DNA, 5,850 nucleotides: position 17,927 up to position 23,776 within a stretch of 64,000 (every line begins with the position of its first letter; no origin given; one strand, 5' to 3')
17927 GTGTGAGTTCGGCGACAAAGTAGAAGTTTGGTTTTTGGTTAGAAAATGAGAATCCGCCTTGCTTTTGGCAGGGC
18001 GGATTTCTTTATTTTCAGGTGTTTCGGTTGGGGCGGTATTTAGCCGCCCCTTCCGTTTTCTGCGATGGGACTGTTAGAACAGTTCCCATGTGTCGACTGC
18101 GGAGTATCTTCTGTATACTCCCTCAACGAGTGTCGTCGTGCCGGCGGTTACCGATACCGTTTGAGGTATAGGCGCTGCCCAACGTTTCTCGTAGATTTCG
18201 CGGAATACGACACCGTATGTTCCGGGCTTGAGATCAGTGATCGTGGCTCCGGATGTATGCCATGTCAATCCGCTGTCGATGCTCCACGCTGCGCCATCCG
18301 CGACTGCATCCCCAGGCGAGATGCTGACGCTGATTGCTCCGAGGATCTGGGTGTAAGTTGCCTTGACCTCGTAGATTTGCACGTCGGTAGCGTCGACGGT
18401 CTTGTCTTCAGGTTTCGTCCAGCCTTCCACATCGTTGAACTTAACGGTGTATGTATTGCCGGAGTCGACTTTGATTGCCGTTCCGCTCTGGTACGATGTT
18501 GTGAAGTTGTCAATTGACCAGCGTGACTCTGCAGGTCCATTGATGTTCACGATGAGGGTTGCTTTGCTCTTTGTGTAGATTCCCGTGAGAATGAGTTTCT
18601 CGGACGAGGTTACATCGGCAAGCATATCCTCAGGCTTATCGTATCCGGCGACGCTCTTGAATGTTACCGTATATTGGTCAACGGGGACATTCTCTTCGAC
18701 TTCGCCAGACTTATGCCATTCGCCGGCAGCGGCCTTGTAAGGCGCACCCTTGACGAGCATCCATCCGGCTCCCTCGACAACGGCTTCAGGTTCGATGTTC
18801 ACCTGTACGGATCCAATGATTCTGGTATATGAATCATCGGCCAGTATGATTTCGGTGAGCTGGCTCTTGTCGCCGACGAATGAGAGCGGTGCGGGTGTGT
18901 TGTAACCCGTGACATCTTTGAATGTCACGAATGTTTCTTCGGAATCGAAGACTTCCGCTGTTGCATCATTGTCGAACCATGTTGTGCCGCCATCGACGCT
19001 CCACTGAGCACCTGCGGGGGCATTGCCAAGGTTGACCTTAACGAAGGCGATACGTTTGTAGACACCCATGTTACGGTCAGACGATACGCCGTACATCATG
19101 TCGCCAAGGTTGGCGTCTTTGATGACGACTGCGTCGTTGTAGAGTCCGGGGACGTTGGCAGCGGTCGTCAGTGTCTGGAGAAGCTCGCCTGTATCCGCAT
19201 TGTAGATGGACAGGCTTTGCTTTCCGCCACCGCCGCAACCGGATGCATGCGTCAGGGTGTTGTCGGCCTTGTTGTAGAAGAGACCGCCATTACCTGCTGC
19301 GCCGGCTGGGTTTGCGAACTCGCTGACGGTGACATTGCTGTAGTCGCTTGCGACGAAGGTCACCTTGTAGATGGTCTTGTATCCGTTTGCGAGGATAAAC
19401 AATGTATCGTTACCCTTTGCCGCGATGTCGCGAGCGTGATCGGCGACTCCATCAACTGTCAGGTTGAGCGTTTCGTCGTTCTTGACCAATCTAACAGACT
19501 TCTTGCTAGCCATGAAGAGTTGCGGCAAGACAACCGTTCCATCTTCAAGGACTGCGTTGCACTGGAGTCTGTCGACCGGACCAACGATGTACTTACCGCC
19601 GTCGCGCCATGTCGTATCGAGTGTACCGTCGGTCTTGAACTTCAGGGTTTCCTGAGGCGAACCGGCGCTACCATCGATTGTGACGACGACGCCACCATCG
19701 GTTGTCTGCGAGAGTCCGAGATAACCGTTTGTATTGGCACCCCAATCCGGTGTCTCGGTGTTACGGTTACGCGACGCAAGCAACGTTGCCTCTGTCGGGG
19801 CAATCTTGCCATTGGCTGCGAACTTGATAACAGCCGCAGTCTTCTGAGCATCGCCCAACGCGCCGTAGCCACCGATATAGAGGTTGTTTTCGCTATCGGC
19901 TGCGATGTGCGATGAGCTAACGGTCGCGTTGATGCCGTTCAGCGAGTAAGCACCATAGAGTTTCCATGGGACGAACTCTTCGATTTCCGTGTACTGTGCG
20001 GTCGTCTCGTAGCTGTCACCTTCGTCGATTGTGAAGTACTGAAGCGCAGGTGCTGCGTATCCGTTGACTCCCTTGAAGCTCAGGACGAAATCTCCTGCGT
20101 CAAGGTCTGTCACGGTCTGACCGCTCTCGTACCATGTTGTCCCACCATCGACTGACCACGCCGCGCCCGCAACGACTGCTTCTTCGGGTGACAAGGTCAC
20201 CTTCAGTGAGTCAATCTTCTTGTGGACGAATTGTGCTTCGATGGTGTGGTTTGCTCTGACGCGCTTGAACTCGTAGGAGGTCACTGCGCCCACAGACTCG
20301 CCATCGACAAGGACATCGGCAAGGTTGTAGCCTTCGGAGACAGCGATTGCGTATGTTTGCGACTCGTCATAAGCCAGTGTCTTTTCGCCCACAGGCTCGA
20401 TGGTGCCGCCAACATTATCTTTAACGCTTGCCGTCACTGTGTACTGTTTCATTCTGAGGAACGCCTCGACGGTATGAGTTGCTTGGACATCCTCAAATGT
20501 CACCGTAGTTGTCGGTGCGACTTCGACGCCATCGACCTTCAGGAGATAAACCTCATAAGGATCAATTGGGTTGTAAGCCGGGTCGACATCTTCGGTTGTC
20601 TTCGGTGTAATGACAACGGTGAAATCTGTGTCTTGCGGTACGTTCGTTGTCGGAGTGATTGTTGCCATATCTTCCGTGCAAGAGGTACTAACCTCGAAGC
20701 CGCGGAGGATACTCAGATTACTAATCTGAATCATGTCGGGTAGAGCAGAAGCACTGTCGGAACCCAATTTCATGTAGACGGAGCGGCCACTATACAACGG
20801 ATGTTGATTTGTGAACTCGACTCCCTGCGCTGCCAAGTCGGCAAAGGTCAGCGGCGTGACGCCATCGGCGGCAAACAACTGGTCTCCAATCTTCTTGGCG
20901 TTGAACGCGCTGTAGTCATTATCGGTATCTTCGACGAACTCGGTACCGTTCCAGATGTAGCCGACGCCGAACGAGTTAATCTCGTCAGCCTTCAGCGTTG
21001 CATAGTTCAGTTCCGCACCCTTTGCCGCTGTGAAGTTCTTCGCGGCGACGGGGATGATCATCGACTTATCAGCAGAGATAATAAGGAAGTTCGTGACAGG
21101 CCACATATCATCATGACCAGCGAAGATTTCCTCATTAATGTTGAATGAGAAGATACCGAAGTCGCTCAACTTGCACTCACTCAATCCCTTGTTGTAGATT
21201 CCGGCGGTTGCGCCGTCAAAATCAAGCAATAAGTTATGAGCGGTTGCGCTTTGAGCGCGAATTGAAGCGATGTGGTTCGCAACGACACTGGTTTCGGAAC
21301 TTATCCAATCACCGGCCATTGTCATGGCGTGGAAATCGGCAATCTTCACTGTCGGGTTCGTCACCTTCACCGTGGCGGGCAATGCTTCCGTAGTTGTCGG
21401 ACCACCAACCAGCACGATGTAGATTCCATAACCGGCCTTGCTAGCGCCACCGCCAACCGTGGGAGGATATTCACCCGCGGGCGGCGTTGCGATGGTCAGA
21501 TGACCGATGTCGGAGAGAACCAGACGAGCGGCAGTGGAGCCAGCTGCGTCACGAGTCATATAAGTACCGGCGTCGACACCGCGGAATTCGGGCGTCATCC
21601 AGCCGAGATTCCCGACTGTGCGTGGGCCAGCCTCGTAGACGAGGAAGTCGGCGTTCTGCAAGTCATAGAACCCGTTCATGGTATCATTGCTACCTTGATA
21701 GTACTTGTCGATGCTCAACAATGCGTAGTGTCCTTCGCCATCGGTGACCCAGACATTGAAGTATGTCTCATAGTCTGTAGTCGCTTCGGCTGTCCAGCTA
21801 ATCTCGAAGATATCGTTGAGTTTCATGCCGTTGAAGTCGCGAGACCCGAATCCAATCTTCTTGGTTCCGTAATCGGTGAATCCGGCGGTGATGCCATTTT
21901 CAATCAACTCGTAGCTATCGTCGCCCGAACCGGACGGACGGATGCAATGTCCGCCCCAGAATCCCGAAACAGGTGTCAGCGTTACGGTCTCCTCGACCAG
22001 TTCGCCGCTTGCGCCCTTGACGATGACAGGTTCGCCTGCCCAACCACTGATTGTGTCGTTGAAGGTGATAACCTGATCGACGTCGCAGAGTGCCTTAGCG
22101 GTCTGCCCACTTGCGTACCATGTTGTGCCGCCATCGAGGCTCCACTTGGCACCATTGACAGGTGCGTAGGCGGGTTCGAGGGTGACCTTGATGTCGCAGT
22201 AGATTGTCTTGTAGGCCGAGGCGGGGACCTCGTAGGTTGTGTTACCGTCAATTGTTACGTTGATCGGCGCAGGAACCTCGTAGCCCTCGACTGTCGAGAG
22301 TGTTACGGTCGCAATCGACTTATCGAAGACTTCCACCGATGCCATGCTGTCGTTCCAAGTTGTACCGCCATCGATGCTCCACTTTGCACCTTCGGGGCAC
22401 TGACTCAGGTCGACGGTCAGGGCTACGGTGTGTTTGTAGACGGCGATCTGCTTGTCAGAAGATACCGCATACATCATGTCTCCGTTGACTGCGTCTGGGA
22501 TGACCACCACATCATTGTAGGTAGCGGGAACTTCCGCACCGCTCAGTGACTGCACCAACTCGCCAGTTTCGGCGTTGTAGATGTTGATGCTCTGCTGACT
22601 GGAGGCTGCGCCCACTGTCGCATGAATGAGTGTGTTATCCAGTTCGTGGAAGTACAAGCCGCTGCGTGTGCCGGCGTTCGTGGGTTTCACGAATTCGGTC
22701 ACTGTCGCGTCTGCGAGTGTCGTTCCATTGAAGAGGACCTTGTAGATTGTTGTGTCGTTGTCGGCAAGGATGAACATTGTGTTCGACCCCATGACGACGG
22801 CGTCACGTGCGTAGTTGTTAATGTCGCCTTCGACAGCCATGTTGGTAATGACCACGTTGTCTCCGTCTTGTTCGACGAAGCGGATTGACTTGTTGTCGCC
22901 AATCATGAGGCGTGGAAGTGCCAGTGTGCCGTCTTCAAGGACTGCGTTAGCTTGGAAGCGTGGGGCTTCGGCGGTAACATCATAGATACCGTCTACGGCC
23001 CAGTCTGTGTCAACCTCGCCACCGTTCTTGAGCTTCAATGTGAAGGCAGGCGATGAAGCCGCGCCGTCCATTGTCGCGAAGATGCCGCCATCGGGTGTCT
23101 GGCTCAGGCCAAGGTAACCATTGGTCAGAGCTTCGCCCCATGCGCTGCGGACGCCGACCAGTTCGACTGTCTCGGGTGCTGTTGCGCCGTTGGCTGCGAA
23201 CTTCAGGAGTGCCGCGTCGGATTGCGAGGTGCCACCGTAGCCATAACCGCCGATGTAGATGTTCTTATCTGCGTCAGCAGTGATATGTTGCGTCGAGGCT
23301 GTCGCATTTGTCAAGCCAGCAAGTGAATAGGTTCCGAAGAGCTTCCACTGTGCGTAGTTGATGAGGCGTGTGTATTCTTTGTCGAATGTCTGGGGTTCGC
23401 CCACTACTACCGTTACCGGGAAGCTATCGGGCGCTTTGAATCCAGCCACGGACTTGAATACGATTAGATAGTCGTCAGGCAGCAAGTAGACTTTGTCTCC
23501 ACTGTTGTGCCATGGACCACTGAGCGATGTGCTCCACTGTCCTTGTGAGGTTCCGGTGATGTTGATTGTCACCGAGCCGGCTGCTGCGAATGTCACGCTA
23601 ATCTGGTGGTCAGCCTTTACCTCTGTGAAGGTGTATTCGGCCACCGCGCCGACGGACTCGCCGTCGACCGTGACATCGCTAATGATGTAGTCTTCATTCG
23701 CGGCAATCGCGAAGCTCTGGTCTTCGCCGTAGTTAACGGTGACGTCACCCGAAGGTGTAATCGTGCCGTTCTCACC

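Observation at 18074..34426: Single 16.35-kb gene for a 5,450-aa secreted mosaic protein with four beta-helix modules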

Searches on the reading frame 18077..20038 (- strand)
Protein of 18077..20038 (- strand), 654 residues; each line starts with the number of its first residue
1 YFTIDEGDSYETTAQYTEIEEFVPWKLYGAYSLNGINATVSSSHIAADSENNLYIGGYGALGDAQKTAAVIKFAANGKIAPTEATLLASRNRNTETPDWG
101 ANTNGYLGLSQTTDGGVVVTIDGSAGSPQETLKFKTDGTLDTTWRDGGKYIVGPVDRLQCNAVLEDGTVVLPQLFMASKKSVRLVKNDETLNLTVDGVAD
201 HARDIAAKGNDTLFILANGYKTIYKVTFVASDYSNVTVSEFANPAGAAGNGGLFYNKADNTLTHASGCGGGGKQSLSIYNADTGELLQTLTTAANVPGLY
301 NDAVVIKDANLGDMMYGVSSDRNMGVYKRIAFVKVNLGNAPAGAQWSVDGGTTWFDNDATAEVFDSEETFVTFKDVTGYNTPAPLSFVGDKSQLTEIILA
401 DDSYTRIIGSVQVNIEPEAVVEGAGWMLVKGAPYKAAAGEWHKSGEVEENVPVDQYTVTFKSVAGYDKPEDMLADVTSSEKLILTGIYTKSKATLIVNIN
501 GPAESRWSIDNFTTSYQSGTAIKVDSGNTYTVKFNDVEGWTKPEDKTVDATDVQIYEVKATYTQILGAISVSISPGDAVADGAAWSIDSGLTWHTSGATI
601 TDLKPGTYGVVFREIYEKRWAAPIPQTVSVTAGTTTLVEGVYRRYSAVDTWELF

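Call 52: find_homologous_proteins(query=window:18077-20038:-, max_evalue=0.0001)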
Query window:18077-20038:-: 8000 candidates shared short words with the query, none scored E <= 0.0001.

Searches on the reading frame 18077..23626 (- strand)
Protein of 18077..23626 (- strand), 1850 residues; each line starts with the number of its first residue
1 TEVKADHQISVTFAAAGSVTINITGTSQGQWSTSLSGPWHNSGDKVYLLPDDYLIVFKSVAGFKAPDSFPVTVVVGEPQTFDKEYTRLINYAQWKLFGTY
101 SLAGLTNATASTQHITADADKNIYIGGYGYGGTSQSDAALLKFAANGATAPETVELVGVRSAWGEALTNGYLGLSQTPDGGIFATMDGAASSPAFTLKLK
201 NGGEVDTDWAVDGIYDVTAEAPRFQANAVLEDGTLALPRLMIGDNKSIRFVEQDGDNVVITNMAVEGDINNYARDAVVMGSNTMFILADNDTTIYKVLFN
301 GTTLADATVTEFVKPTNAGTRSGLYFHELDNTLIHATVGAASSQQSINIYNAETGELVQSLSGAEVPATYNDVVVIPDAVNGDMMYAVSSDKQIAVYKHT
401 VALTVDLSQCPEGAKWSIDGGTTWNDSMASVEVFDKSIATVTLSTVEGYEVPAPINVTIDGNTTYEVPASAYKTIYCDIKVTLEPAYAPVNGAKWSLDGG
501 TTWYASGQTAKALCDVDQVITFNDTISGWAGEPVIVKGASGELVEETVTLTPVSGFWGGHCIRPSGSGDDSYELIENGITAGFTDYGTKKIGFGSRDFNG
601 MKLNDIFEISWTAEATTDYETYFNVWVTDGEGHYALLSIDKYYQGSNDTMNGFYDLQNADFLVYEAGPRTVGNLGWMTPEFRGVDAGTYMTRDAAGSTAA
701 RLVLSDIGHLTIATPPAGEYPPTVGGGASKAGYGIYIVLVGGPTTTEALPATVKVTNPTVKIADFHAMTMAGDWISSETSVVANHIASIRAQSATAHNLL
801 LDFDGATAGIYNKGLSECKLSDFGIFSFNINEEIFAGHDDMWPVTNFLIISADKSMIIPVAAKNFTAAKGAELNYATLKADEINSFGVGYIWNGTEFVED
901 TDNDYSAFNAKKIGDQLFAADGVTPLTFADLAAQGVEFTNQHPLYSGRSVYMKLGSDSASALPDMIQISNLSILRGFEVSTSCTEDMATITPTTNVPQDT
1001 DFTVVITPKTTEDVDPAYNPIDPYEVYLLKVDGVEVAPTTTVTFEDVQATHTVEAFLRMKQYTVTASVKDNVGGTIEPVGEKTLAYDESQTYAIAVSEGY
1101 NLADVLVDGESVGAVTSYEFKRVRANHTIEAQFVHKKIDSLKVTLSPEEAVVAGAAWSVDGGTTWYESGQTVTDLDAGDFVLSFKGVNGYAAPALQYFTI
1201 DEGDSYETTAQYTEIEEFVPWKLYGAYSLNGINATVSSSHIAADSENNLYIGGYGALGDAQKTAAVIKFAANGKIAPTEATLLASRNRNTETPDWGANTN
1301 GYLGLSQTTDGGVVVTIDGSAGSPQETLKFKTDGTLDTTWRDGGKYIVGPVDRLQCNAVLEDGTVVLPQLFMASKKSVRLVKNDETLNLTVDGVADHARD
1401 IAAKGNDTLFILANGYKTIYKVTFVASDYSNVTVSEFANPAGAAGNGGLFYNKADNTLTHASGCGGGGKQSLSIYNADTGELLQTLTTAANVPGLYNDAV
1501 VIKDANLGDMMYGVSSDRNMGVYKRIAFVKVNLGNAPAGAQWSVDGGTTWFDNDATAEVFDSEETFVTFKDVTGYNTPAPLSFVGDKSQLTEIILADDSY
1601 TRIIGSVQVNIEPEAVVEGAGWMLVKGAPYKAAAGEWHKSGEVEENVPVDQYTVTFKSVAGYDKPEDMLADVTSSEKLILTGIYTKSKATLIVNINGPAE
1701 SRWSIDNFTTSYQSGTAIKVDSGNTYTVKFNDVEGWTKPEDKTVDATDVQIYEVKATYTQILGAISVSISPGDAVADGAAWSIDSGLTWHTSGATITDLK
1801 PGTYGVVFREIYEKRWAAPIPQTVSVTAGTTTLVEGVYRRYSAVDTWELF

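Call 5: search_protein_families(library=pfam, proteins=[window:18077-23626:-], max_evalue=0.01)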
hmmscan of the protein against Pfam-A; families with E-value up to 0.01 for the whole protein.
window:18077-23626:- (1850 aa): 1 family
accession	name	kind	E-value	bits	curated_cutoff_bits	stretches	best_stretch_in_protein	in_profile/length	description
PF06739.17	SBBP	-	2.5e-05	24.6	20.5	0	1229-1254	6-31/38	Beta-propeller repeat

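Call 47: search_protein_families(library=ncbifam, proteins=[window:18077-23626:-], max_evalue=0.01)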
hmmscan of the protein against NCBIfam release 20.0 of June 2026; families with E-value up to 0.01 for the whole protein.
window:18077-23626:- (1850 aa): 1 family
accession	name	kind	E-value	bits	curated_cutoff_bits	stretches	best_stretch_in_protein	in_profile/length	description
TIGR02608.1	delta_60_rpt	domain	0.0054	16.6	76.5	0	1328-1347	32-51/55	delta-60 repeat domain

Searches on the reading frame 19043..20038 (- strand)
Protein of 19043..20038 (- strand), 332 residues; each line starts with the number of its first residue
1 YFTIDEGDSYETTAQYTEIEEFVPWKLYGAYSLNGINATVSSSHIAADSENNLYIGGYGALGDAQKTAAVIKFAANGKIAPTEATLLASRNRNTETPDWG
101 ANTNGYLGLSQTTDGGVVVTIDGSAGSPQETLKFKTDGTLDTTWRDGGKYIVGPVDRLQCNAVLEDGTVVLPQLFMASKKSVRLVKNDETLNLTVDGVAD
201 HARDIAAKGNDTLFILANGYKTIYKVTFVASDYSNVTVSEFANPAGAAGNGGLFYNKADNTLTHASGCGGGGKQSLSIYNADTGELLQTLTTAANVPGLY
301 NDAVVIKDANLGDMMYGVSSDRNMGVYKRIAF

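Call 39: search_protein_families(library=pfam, proteins=[window:19043-20038:-], max_evalue=1)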
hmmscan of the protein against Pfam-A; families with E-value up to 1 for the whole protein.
window:19043-20038:- (332 aa): 1 family
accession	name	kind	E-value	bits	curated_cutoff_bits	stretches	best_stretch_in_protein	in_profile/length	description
PF06739.17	SBBP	-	0.00037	20.8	20.5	1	33-58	6-31/38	Beta-propeller repeat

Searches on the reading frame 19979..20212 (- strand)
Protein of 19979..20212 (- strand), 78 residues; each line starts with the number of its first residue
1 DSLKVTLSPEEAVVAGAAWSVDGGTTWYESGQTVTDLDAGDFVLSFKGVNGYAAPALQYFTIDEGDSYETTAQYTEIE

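Call 39: search_protein_families(library=pfam, proteins=[window:19979-20212:-], max_evalue=1)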
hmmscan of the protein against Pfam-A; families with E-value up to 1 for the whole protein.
window:19979-20212:- (78 aa): 2 families
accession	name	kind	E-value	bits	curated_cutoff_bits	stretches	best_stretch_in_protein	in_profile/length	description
PF02012.26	BNR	-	0.033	14.6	27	1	19-28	2-11/12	BNR/Asp-box repeat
PF11739.14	YdbH-like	-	0.15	11.3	26.3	1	4-51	613-654/893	Intermembrane phospholipid transport protein YdbH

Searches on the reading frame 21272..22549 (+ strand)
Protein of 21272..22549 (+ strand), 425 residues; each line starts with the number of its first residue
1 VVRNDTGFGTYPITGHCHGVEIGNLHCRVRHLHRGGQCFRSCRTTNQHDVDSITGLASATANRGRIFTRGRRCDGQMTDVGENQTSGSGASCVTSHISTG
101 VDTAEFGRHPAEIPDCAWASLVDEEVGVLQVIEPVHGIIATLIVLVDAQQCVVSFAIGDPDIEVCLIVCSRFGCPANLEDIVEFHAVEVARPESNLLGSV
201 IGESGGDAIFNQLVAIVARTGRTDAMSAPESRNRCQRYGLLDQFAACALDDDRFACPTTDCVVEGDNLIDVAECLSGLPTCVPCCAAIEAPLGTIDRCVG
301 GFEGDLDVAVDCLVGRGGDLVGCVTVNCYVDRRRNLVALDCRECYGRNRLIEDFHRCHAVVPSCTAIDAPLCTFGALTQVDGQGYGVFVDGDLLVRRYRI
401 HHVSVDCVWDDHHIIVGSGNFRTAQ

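Call 81: search_protein_families(library=pfam, proteins=[window:21272-22549:+], max_evalue=0.001)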
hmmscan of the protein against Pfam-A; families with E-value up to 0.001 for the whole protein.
window:21272-22549:+ (425 aa): 0 families
